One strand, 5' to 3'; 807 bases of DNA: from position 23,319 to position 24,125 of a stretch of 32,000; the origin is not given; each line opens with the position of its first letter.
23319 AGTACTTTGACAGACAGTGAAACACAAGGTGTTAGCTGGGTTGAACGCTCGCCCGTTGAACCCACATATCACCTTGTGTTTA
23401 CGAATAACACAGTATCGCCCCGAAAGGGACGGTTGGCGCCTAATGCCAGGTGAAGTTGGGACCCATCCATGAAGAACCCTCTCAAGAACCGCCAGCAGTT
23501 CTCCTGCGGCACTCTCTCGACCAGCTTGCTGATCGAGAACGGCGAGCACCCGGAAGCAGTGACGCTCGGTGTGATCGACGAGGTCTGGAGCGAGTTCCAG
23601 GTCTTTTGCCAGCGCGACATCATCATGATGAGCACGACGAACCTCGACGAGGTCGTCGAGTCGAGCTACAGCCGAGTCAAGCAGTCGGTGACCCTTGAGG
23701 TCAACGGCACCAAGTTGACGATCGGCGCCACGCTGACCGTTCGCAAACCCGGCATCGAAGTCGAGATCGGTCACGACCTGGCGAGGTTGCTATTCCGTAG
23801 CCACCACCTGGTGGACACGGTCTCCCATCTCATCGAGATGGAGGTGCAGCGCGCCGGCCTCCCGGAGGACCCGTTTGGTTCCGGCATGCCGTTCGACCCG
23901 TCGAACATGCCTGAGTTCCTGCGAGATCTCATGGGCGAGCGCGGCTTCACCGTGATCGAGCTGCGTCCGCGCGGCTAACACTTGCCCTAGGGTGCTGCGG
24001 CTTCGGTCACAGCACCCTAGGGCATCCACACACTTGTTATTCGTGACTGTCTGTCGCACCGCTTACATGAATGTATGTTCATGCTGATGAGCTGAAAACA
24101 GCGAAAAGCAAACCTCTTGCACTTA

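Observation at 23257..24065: High-GC single-gene cassette enclosed by a 20-nt inverted repeat whose left copy is split by a 63-nt hairpin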

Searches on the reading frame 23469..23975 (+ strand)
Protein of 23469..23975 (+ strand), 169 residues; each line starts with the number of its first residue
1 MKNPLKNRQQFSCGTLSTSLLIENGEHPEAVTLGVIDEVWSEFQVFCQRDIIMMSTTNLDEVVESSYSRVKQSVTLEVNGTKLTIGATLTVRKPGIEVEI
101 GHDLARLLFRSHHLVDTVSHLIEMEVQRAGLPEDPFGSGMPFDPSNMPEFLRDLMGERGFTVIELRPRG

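Call 6: search_protein_families(library=pfam, proteins=[window:23469-23975:+], max_evalue=0.1)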
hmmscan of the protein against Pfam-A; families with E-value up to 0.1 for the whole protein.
window:23469-23975:+ (169 aa): 0 families

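Call 10: find_homologous_proteins(query=window:23469-23975:+, max_evalue=0.01)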
Query window:23469-23975:+ (169 aa): 1 proteins with E <= 0.01 among 40 candidates.
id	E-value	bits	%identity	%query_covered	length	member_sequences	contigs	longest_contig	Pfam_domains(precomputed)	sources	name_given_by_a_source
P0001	7.6e-107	372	100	100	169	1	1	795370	-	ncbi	ncbi:MAG: hypothetical protein ABIP50_03660 [Candidatus Saccharimonadales bacterium]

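Call 20: search_protein_representatives(protein=window:23469-23975:+)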
Query: 169 residues. Proteins with E-value up to 0.001 (for the whole library): 3; up to 1e-10: 2; up to 1e-30: 1. The best 3 are listed.
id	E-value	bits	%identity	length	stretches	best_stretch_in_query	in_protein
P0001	2.4e-107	372.0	100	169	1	1-169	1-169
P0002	8.4e-23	97.1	41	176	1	3-133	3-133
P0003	4.4e-04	36.3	33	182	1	6-122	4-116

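Call 22: find_homologous_proteins(query=A1, max_evalue=0.01)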
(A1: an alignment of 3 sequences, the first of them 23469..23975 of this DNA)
Query A1 (3 sequences) (169 aa, profile of the alignment): 3 proteins with E <= 0.01 among 4031 candidates.
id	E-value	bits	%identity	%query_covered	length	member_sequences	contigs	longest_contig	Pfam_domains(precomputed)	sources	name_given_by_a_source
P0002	1.9e-83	297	41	79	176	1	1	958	-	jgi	jgi:hypothetical protein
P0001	1.1e-80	288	100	100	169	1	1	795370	-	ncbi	ncbi:MAG: hypothetical protein ABIP50_03660 [Candidatus Saccharimonadales bacterium]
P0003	5.2e-69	250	32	65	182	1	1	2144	-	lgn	-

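Call 23: find_encoding_contigs(protein=P0002, flank=10000)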
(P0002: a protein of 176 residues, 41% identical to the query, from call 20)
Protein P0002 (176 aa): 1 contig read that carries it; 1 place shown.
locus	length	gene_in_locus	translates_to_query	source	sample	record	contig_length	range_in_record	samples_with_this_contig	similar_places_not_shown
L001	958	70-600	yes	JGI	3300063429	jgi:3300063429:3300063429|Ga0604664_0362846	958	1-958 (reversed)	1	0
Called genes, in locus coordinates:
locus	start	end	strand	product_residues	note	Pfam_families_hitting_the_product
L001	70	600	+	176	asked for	-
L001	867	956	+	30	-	?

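Call 24: find_encoding_contigs(protein=P0003, flank=10000)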
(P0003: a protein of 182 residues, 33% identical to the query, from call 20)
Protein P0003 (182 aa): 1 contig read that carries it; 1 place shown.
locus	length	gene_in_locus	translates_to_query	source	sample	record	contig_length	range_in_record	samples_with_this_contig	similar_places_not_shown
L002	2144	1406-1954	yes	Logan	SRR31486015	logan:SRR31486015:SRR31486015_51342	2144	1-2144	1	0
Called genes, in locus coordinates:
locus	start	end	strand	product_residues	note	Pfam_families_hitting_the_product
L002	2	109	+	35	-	?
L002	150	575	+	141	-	PF11969:DcpS_C (weak), PF01230:HIT (weak)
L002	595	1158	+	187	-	PF01135:PCMT, PF13847:Methyltransf_31, PF13649:Methyltransf_25 (weak)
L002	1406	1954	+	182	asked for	-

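Call 40: search_protein_families(library=pfam, alignment_id=A2, max_evalue=0.001)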
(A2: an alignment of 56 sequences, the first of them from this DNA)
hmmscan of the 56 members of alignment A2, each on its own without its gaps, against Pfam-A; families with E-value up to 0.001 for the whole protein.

A. member 1, seq(169 aa): 0 families

B. families by the number of members that match (of 56 scanned): 14 families
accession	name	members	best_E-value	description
PF22612.2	GH113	1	4.9e-30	Glycoside Hydrolase Family 113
PF25186.1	Tad4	1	5.1e-30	Type I Thoeris inhibitor Tad4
PF24875.1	DUF7736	1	1.3e-24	Domain of unknown function (DUF7736)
PF00487.30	FA_desaturase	1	6.1e-20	Fatty acid desaturase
PF00899.27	ThiF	1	1.4e-16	ThiF family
PF01145.31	Band_7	1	6.2e-14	SPFH domain / Band 7 family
PF03118.21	RNA_pol_A_CTD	1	1.7e-12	Bacterial RNA polymerase, alpha chain C terminal domain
PF13632.12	Glyco_trans_2_3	1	4.2e-11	Glycosyl transferase family group 2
PF13641.12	Glyco_tranf_2_3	1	7.6e-10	Glycosyltransferase like family 2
PF03994.20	DUF350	1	9.3e-10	Domain of Unknown Function (DUF350)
PF07690.21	MFS_1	1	2.2e-07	Major Facilitator Superfamily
PF00535.33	Glycos_transf_2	1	2.8e-07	Glycosyl transferase family 2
PF13453.11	Zn_ribbon_TFIIB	1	4.1e-07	Transcription factor zinc-finger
PF13234.12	MTR4_beta-barrel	1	0.00014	Mtr4-like, beta-barrel domain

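Call 41: search_protein_families(library=phrogs, alignment_id=A2, max_evalue=0.001)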
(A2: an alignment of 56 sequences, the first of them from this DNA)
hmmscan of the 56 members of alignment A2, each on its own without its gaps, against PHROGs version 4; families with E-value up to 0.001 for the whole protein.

A. member 1, seq(169 aa): 0 families

B. families by the number of members that match (of 56 scanned): 10 families
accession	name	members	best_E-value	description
phrog_200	-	1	5.1e-43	lipoprotein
phrog_9822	-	1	1e-33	-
phrog_30838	-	1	1.3e-23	-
phrog_22641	-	1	1.4e-23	-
phrog_15963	-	1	4.6e-22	-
phrog_15670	-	1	8.7e-15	-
phrog_19840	-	1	4.5e-10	-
phrog_18585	-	1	2.6e-09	-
phrog_35201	-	1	1e-07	-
phrog_37075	-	1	4e-05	-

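Call 75: search_protein_families(library=padloc, proteins=[window:23469-23975:+, P0002, P0003], max_evalue=0.01)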
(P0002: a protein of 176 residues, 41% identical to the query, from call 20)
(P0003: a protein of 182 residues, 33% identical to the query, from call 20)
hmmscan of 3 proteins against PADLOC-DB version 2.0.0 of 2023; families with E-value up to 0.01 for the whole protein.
window:23469-23975:+ (169 aa): 0 families

P0002 (176 aa): 0 families

P0003 (182 aa): 0 families

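Call 79: predict_structure(alignment_id=A1)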
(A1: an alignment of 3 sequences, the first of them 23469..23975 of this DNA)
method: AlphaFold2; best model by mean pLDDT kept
length: 169 residues; sequences in the alignment: 3
mean_pLDDT: 69.4   pTM: 0.59
mean pLDDT of the five models: 69.4, 54.3, 47.0, 46.0, 41.3
residues with pLDDT >= 90: 15; 70-90: 81; 50-70: 37; < 50: 36
segments of 3 or more residues with pLDDT < 50: 1-8, 57-64, 137-141, 157-169
pLDDT, mean of each block of 10 residues (from residue 1): 42 73 90 88 82 52 60 89 88 70 84 87 83 50 53 48 38
secondary structure, 60 per line:
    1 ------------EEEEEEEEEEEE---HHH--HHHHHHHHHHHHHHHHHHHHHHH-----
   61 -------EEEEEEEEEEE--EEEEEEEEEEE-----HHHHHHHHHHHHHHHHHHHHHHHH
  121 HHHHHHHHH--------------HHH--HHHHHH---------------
elements in order: E13-24 H33-55 E68-78 E81-91 H97-129 H149-154

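Call 81: fold_search(model_id=the predicted structure, library=pdb)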
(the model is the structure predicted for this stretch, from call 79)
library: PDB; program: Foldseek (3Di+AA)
matches with E <= 10: 547; with E <= 0.001: 0
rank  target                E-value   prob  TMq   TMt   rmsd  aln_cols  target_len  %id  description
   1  6slf_B                4.3e-02  0.21  0.17  0.09  11.7       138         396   12  Nalpha-acylglutamine aminoacylase from Corynebacterium sp.releasing human axilla odorants co-crystallised with high af (released 2020-03-11)
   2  6slf_A                4.9e-02  0.20  0.17  0.09  11.7       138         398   12  Nalpha-acylglutamine aminoacylase from Corynebacterium sp.releasing human axilla odorants co-crystallised with high af (released 2020-03-11)
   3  6slf_D                5.5e-02  0.25  0.19  0.10  11.3       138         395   12  Nalpha-acylglutamine aminoacylase from Corynebacterium sp.releasing human axilla odorants co-crystallised with high af (released 2020-03-11)
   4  6slf_C                6.2e-02  0.23  0.19  0.10  11.3       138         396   12  Nalpha-acylglutamine aminoacylase from Corynebacterium sp.releasing human axilla odorants co-crystallised with high af (released 2020-03-11)
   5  9m28                  8.9e-02  0.21  0.19  0.12  15.2       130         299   12  Crystal Structure of monomeric Rag-like small GTPase from Asgard Lokiarchaeota (LokiRagM) in complex with GTP (released 2026-03-04)
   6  8zla                  9.4e-02  0.21  0.20  0.11  15.1       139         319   13  Crystal Structure of monomeric Rag-like small GTPase from Asgard Lokiarchaeota (LokiRagM) in complex with GDP (released 2025-11-26)
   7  7n5e_B                2.5e-01  0.25  0.22  0.15   8.2       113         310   10  Structure of Mechanosensitive Ion Channel Flycatcher1 in GDN (released 2022-02-16)
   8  7n5d_B                2.5e-01  0.25  0.22  0.13   8.2       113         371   10  Composite Structure of Mechanosensitive Ion Channel Flycatcher1 in GDN (released 2022-02-16)
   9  5zcg_D                2.5e-01  0.20  0.26  0.26  10.7       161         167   14  Crystal structure of OsPP2C50 S265L/I267V:OsPYL/RCAR3 with (+)-ABA (released 2019-03-06)
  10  3oqu_B                2.6e-01  0.14  0.23  0.23  10.0       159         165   12  Crystal structure of native abscisic acid receptor PYL9 with ABA (released 2011-09-14)
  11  5mmq_B                2.8e-01  0.07  0.16  0.15  14.0       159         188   15  ABA RECEPTOR FROM CITRUS, CSPYL1 (released 2017-08-02)
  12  3oqu_A                3.1e-01  0.18  0.26  0.26   9.5       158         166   14  Crystal structure of native abscisic acid receptor PYL9 with ABA (released 2011-09-14)
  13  6nwb                  3.1e-01  0.16  0.25  0.27  10.2       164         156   12  PYL10 bound to the selective agonist hexabactin (released 2020-02-12)
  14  5zch_D                3.1e-01  0.14  0.23  0.24  10.4       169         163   12  Crystal structure of OsPP2C50 I267W:OsPYL/RCAR3 with (+)-ABA (released 2019-03-06)
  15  5zcu_C                3.1e-01  0.13  0.22  0.23  10.2       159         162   12  Crystal structure of RCAR3:PP2C wild-type with pyrabactin (released 2019-03-06)
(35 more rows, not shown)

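Call 83: fold_search(model_id=the predicted structure, library=viral)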
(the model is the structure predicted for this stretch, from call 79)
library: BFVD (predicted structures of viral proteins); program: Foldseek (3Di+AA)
matches with E <= 10: 857; with E <= 0.001: 0
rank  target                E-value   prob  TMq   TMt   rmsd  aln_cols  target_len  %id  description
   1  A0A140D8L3            4.5e-02  0.44  0.27  0.22  19.6       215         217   12  (no name in the UniProt tables at hand)
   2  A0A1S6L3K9            5.4e-02  0.21  0.19  0.21  19.9       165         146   12  Uncharacterized protein [Erwinia phage vB_EamM_Yoloswag]
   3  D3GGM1                5.8e-02  0.44  0.27  0.29  11.9       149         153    9  Uncharacterized protein U7 [Hapavirus ngaingan]
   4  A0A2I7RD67            8.8e-02  0.38  0.26  0.27  15.1       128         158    8  (no name in the UniProt tables at hand)
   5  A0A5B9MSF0            1.0e-01  0.13  0.17  0.22  19.4       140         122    9  (no name in the UniProt tables at hand)
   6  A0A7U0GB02            1.1e-01  0.18  0.22  0.23  29.1       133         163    5  (no name in the UniProt tables at hand)
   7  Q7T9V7                1.3e-01  0.14  0.18  0.10  19.9       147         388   10  p47 [Adoxophyes orana granulovirus]
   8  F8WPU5                1.4e-01  0.28  0.17  0.30   7.6        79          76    9  (no name in the UniProt tables at hand)
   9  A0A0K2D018            1.5e-01  0.15  0.16  0.24  23.1       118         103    8  Uncharacterized protein [Bacillus phage TsarBomba]
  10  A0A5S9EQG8            1.5e-01  0.14  0.14  0.16  18.0       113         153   11  Uncharacterized protein [Tenacibaculum phage PTm1]
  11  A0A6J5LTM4            1.7e-01  0.13  0.17  0.24  22.3       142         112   10  Uncharacterized protein [uncultured Caudovirales phage]
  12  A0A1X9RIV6            2.0e-01  0.54  0.32  0.37   7.4       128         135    8  E4 ORF2 [Bat mastadenovirus WIV17]
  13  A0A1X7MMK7            2.2e-01  0.30  0.25  0.30  10.0       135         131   10  E4 ORF2 [Bottlenose dolphin adenovirus 1]
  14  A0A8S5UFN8            2.2e-01  0.16  0.20  0.23  15.6       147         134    9  Inner membrane protein-like domain, Peptidoglycan binding, periplasmic [Myoviridae sp. ctcyQ27]
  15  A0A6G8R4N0            2.2e-01  0.13  0.19  0.17  14.6       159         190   10  (no name in the UniProt tables at hand)
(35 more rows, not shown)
